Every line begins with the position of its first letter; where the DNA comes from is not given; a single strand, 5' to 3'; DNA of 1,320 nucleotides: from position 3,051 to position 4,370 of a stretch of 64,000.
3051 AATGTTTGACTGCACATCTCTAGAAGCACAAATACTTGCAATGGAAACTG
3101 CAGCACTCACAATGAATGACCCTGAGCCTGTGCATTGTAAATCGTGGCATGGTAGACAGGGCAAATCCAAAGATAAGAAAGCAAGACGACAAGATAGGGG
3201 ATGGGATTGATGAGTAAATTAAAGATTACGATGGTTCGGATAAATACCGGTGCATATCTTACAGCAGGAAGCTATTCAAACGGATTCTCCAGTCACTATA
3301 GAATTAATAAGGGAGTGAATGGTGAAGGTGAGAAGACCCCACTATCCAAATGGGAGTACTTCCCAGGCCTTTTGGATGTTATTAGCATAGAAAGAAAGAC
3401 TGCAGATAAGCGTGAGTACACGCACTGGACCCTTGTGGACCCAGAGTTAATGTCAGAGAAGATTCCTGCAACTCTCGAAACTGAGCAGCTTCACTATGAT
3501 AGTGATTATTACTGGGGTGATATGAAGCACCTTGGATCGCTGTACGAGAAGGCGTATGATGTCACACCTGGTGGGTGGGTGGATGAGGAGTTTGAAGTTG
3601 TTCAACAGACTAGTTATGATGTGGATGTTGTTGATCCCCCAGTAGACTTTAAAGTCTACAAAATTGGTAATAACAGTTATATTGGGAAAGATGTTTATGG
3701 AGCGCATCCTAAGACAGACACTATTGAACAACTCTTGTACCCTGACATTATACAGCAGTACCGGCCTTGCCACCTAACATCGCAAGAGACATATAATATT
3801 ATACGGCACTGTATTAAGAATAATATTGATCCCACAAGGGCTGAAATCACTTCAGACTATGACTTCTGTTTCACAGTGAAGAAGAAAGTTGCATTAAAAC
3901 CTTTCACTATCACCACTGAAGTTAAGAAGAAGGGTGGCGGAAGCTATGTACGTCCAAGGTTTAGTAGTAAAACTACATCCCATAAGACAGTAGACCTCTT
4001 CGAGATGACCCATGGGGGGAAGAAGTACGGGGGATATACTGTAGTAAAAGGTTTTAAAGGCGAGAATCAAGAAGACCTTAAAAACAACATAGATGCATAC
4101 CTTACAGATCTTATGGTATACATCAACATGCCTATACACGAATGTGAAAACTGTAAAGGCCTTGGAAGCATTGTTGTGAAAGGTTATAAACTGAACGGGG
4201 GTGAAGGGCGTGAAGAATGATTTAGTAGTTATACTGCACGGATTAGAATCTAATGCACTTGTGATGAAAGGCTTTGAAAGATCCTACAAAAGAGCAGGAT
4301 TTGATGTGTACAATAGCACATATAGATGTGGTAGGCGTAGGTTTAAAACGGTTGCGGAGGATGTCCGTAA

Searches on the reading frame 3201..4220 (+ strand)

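Call 75: search_protein_families(library=pfam, proteins=[window:3201-4220:+], max_evalue=0.001)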
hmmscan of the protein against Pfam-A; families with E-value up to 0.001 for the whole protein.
window:3201-4220:+ (339 aa): 1 family
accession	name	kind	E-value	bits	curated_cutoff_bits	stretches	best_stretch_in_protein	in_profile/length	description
PF25705.1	Gad1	-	5.8e-62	210.3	27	1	10-324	4-291/293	Gabija anti-defense 1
